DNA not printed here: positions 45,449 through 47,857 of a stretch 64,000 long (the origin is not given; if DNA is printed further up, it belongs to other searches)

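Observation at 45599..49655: Two-gene, about 19-heme module: candidate quinol-to-surface electron conduit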

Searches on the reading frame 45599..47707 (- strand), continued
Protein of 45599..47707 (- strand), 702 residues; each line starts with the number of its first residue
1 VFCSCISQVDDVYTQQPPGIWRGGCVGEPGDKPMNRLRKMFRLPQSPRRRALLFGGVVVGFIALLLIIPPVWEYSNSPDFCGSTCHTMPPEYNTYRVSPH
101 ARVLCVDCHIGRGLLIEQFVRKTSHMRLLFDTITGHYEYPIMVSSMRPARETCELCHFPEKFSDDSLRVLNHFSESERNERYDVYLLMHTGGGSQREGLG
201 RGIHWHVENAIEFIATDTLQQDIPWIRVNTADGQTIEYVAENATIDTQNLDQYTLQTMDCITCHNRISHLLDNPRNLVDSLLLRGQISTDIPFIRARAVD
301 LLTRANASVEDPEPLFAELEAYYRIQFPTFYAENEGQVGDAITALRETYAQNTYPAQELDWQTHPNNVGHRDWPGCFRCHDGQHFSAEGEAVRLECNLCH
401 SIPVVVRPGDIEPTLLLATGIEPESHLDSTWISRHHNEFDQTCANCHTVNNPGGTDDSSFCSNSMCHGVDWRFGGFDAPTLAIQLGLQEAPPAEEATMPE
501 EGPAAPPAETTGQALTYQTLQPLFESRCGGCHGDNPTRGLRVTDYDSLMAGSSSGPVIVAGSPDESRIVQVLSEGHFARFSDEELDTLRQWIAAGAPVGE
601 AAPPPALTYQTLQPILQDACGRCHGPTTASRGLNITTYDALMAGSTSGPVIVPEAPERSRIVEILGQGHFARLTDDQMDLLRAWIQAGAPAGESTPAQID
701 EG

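Call 14: find_encoding_contigs(protein=P0167, flank=8000, max_places=2)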
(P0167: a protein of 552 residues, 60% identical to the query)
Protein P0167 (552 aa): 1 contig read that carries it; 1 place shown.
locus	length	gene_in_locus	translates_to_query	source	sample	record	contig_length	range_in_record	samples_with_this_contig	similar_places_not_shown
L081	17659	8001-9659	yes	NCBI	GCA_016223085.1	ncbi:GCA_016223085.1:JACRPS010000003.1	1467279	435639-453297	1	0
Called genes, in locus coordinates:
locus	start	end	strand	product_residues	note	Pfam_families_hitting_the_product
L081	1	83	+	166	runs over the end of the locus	PF00210:Ferritin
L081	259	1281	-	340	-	PF01292:Ni_hydr_CYTB, PF13442:Cytochrome_CBB3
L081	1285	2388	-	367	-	PF03264:Cytochrom_NNT (faint), PF14522:Cytochrome_C7 (faint), PF14537:Cytochrom_c3_2 (weak), PF09699:Paired_CXXCH_1 (weak)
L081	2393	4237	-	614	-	PF14522:Cytochrome_C7 (faint), PF14537:Cytochrom_c3_2 (faint), PF22113:Mtrc-MtrF_II-IV_dom (faint), PF13435:Cytochrome_C554 (faint), PF09699:Paired_CXXCH_1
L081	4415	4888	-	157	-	-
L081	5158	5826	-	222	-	PF00072:Response_reg, PF00196:GerE, PF08281:Sigma70_r4_2 (weak)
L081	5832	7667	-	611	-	PF02743:dCache_1 (weak), PF21623:HK_sensor_dom_bact, PF07730:HisKA_3, PF02518:HATPase_c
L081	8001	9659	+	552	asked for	PF03264:Cytochrom_NNT (weak), PF14522:Cytochrome_C7 (faint), PF07635:PSCyt1 (weak)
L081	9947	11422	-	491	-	PF01979:Amidohydro_1, PF07969:Amidohydro_3 (weak)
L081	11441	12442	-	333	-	PF00296:Bac_luciferase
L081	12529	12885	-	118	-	-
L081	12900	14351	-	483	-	PF00171:Aldedh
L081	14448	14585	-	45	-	-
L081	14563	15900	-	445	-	PF00202:Aminotran_3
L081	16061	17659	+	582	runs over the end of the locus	PF00528:BPD_transp_1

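Call 45: predict_structure(alignment_id=A3)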
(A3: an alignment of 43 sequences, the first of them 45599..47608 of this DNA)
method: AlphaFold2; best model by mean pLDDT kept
length: 669 residues; sequences in the alignment: 43
mean_pLDDT: 67.3   pTM: 0.46
mean pLDDT of the five models: 67.3, 65.6, 63.6, 63.3, 62.6
residues with pLDDT >= 90: 173; 70-90: 175; 50-70: 90; < 50: 231
segments of 3 or more residues with pLDDT < 50: 58-69, 73-78, 102-134, 153-174, 227-237, 322-347, 362-416, 418-469, 662-669
pLDDT, mean of each block of 10 residues (from residue 1): 67 79 90 78 64 53 43 49 59 51 36 43 36 61 83 41 28 58 76 84 87 90 60 44 90 96 93 78 95 97 98 85 45 36 46 73 35 33 33 39 39 43 37 41 41 39 40 60 90 81 79 91 93 92 76 94 81 87 89 83 93 94 96 84 92 93 40
secondary structure, 60 per line:
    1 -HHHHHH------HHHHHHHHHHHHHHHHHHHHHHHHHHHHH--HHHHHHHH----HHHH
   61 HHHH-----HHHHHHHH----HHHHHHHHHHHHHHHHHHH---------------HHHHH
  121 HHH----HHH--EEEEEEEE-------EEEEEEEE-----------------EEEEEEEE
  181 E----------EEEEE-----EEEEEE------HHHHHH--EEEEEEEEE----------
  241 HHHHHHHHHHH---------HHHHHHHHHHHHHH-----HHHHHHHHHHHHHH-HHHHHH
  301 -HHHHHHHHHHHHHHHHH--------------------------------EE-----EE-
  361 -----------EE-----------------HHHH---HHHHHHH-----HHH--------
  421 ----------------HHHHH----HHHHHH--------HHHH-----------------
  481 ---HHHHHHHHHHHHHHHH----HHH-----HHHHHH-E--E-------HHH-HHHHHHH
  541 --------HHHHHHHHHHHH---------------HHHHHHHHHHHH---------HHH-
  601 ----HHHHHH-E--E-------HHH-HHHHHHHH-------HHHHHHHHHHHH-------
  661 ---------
elements in order (helices of 4 or more, strands of 3 or more residues): H2-7 H14-42 H45-52 H57-64 H70-77 H82-100 H116-123 E133-140 E148-155 E173-181 E192-196 E202-207 H214-219 E222-230 H241-251 H261-274 H280-293 H295-300 H302-318 H391-394 H398-404 H437-441 H446-451 H460-463 H484-499 H512-517 H534-540 H549-560 H576-587 H605-610 H627-634 H642-653

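Call 49: fold_search(model_id=the predicted structure, library=pdb)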
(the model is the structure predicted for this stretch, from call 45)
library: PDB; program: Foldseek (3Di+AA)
matches with E <= 10: 242; with E <= 0.001: 0
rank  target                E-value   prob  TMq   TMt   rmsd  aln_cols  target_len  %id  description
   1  4wq7                  1.7e-01  0.23  0.09  0.20  16.6       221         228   13  Thiosulfate dehydrogenase (TsdA) from Allochromatium vinosum - "as isolated" form (released 2015-02-18)
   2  4wq9                  3.2e-01  0.21  0.09  0.21  16.7       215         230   13  Thiosulfate dehydrogenase (TsdA) from Allochromatium vinosum - dithionite soak (released 2015-02-18)
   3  4wqd                  3.6e-01  0.16  0.08  0.20  17.1       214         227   13  Thiosulfate dehydrogenase (TsdA) from Allochromatium vinosum - K208G mutant (released 2015-02-18)
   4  4ym7_AB               6.3e-01  0.04  0.06  0.04  24.9       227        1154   10  RNA polymerase I structure with an alternative dimer hinge (released 2015-09-09)
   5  9nb9_A                7.4e-01  0.04  0.05  0.12  16.4       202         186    8  Viral protein DP71L in complex with phosphorylated eIF2alpha (NTD) and protein phosphatase 1A (D64A), stabilized by G- (released 2025-07-09)
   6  8sdp_B                9.1e-01  0.05  0.04  0.11  21.1       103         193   12  HTRA-1 PDSA bound to CKP 3A7 (released 2024-07-03)
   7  5zu4_B                1.1e+00  0.33  0.06  0.11  14.8        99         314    8  Crystal structure of Lamprey immune protein (released 2019-06-12)
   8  5v6c_A                1.2e+00  0.09  0.06  0.23  16.4       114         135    8  Crystal Structure of the Second beta-Prism Domain of RbmC from V. cholerae (released 2018-01-24)
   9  7vti_A                1.3e+00  0.03  0.07  0.07  18.4       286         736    9  Crystal structure of the Cas13bt3-crRNA binary complex (released 2022-08-24)
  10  3ro6_B                1.3e+00  0.02  0.05  0.09  23.4       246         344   12  Crystal structure of Dipeptide Epimerase from Methylococcus capsulatus complexed with Mg ion (released 2011-05-11)
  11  5v6c_B                1.4e+00  0.09  0.06  0.23  17.1       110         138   12  Crystal Structure of the Second beta-Prism Domain of RbmC from V. cholerae (released 2018-01-24)
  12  3ddm_A                1.4e+00  0.16  0.07  0.12  20.9       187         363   10  CRYSTAL STRUCTURE OF MANDELATE RACEMASE/MUCONATE LACTONIZING ENZYME FROM Bordetella bronchiseptica RB50 (released 2008-06-24)
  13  8e2k_X                1.4e+00  0.05  0.04  0.09  20.5       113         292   12  Cryo-EM structure of BIRC6/HtrA2-S306A (released 2023-02-15)
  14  7vge_C                1.6e+00  0.06  0.04  0.12  20.5        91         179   15  Structure of the PDZ deleted variant of HtrA2 protease (S306A) (released 2022-06-01)
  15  2ppg_B                1.8e+00  0.07  0.06  0.10  19.5       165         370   10  Crystal structure of putative isomerase from Sinorhizobium meliloti (released 2007-05-22)
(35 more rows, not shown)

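Call 50: search_solved_structures(query=A3, max_evalue=1, show_alignments=3)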
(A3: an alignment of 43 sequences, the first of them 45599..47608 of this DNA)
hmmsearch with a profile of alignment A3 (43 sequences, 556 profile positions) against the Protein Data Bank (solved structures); distinct sequences matched with E-value up to 1: 4.
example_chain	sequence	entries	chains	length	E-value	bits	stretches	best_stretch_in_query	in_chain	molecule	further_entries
2j7a_C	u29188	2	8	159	4.4e-08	35.3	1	27-146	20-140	CYTOCHROME C QUINOL DEHYDROGENASE NRFH | NAPC/NIRT CYTOCHROME C FAMILY PROTEIN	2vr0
5mab_A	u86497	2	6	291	0.00019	23.2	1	484-553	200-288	FoxE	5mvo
4rlr_A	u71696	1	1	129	0.72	11.4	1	471-494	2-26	Cytochrome c, 1 heme-binding site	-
5c2v_A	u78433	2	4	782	0.85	11.2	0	468-494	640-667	HYDRAZINE SYNTHASE ALPHA SUBUNIT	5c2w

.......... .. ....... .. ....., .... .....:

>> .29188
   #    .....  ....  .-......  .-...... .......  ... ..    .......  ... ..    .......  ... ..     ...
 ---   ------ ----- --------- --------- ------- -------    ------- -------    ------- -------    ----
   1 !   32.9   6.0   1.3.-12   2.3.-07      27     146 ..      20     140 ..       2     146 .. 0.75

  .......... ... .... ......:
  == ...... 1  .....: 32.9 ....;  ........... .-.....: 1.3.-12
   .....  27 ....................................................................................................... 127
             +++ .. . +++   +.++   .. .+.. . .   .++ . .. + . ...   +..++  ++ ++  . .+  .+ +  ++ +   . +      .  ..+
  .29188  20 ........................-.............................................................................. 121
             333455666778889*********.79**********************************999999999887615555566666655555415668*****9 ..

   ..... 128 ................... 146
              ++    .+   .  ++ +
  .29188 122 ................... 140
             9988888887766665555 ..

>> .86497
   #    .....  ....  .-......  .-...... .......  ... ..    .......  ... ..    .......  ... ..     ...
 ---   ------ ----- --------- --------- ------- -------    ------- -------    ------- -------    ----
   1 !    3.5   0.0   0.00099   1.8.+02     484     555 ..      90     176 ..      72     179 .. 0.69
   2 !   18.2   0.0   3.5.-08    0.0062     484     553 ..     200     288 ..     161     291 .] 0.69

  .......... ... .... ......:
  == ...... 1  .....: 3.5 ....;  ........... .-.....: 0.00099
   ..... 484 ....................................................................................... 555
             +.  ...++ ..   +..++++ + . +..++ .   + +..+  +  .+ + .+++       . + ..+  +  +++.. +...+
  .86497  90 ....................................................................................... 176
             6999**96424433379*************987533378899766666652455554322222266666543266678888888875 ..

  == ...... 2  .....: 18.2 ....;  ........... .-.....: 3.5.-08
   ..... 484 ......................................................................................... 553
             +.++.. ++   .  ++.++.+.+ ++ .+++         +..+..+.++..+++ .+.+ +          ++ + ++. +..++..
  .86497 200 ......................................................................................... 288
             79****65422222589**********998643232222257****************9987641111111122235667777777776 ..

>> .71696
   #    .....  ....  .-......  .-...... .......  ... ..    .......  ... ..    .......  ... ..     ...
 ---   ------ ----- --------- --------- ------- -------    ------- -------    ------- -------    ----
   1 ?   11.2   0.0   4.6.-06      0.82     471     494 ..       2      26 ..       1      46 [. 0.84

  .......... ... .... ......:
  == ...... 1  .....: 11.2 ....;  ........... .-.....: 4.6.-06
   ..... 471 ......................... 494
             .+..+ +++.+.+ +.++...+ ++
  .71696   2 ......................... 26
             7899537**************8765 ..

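Call 58: search_protein_families(library=ncbifam, proteins=[L081:259-1281:-, L081:1285-2388:-, L081:2393-4237:-], max_evalue=0.001)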
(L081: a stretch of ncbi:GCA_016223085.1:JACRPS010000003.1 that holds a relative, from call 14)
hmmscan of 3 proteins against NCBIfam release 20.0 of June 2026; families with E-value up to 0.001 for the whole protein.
L081:259-1281:- (340 aa): 4 families
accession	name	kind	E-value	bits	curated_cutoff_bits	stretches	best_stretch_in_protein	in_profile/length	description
NF050122.1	bc1_QcrC_actin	exception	0.00017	21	200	1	250-327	127-199/253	cytochrome bc1 complex diheme cytochrome c subunit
TIGR01583.1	formate-DH-gamm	equivalog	0.00026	21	115.85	1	14-180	7-164/204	formate dehydrogenase subunit gamma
NF045773.1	cytochro_C550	exception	0.00055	19.9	125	0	273-322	56-105/118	cytochrome c550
NF011054.0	PRK14486.1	equivalog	0.00075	19.1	447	0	268-337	218-288/294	putative bifunctional cbb3-type cytochrome c oxidase subunit II/cytochrome c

L081:1285-2388:- (367 aa): 6 families
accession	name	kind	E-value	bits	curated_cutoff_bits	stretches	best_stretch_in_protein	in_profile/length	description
TIGR03508.1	decahem_SO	subfamily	1.5e-13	50.8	192.2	1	83-233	93-224/258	DmsE family decaheme c-type cytochrome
NF008659.0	PRK11659.1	equivalog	1.6e-08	34.4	184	0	200-233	137-170/188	cytochrome c nitrite reductase pentaheme subunit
NF041028.1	decahem_GSU2203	exception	1.8e-07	30.7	325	1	116-310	38-210/317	GSU2203 family decaheme c-type cytochrome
TIGR03146.1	cyt_nit_nrfB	equivalog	2.1e-06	28.1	166.6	0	200-232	111-143/145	cytochrome c nitrite reductase pentaheme subunit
TIGR01905.1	paired_CXXCH_1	subfamily_domain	4.8e-06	26.4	25.2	1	200-233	8-39/41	doubled CXXCH domain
TIGR03153.1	cytochr_NrfH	equivalog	7.7e-05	22.8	134.2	0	113-155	27-63/138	cytochrome c nitrite reductase small subunit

L081:2393-4237:- (614 aa): 7 families
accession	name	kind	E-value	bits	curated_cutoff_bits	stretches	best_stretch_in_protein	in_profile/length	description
NF041028.1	decahem_GSU2203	exception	7.1e-16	58.3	325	2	180-232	68-112/317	GSU2203 family decaheme c-type cytochrome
NF041198.1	UshA_like_PCGU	equivalog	7.8e-16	57.7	275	2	278-377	417-510/519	UshA-like (seleno)protein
TIGR03508.1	decahem_SO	subfamily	1.6e-11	44.1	192.2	2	335-422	180-249/258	DmsE family decaheme c-type cytochrome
NF043010.1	Cyt554_Nsmonas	equivalog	5.4e-09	35.8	400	0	34-71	23-60/238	cytochrome c-550 CycA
TIGR03507.1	decahem_SO1788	subfamily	7.8e-07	27.9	209.3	1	178-230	575-626/672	OmcA/MtrC family decaheme c-type cytochrome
TIGR01905.1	paired_CXXCH_1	subfamily_domain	3e-06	27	25.2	1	346-377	8-38/41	doubled CXXCH domain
NF045713.1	CxxCH_16_HmcA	equivalog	0.00049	18.8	400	0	346-467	176-262/541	sulfate respiration complex hexadecaheme cytochrome HmcA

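Call 73: find_encoding_contigs(protein=P0137, flank=6000, max_places=1)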
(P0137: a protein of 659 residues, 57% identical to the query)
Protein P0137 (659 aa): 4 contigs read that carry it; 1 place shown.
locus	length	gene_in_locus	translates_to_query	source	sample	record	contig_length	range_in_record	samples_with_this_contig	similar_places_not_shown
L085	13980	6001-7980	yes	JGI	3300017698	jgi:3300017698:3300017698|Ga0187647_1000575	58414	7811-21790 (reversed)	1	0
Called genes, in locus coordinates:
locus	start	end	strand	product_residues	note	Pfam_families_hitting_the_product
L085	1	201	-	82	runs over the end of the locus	PF02597:ThiS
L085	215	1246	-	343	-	PF04055:Radical_SAM, PF06463:Mob_synth_C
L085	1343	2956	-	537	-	PF00128:Alpha-amylase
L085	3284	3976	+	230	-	-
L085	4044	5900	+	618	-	PF02085:Cytochrom_CIII (faint), PF09699:Paired_CXXCH_1 (faint), PF13435:Cytochrome_C554 (faint), PF14537:Cytochrom_c3_2 (faint), PF22113:Mtrc-MtrF_II-IV_dom (weak), PF14522:Cytochrome_C7 (weak), PF22113:Mtrc-MtrF_II-IV_dom (weak)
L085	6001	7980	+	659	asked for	PF03264:Cytochrom_NNT, PF14522:Cytochrome_C7 (faint), PF14537:Cytochrom_c3_2 (faint), PF07635:PSCyt1 (weak)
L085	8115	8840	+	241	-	PF01925:TauE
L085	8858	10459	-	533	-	PF16949:ABC_tran_2 (weak)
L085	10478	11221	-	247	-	PF00005:ABC_tran, PF13304:AAA_21 (weak)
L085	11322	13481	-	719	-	-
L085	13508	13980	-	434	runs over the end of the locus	PF01663:Phosphodiest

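Call 74: find_encoding_contigs(protein=P0126, flank=6000, max_places=1)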
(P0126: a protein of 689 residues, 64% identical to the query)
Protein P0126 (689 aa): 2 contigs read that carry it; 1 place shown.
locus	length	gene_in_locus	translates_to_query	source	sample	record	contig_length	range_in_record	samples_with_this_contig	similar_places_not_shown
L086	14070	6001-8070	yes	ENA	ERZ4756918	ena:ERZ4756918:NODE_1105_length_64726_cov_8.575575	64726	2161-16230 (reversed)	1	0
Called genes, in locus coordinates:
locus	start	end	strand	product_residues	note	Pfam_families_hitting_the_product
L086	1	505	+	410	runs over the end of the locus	-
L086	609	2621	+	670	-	PF13183:Fer4_8, PF13187:Fer4_9 (weak), PF13237:Fer4_10, PF14697:Fer4_21 (faint), PF02754:CCG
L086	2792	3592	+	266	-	-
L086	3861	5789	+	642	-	PF14537:Cytochrom_c3_2 (faint), PF22113:Mtrc-MtrF_II-IV_dom (faint), PF02085:Cytochrom_CIII (faint), PF09699:Paired_CXXCH_1 (faint), PF13435:Cytochrome_C554 (faint), PF13442:Cytochrome_CBB3 (faint), PF14522:Cytochrome_C7 (faint)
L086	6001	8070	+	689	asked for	PF03264:Cytochrom_NNT (weak), PF14522:Cytochrome_C7 (faint), PF07635:PSCyt1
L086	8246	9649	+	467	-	PF00890:FAD_binding_2 (weak), PF01134:GIDA (weak), PF01494:FAD_binding_3 (faint), PF07992:Pyr_redox_2, PF12831:FAD_oxidored, PF13738:Pyr_redox_3, PF00070:Pyr_redox, PF02852:Pyr_redox_dim, +1 more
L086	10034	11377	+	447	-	PF06245:DUF1015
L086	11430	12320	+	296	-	PF02811:PHP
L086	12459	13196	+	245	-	PF01738:DLH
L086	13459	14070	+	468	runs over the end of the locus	-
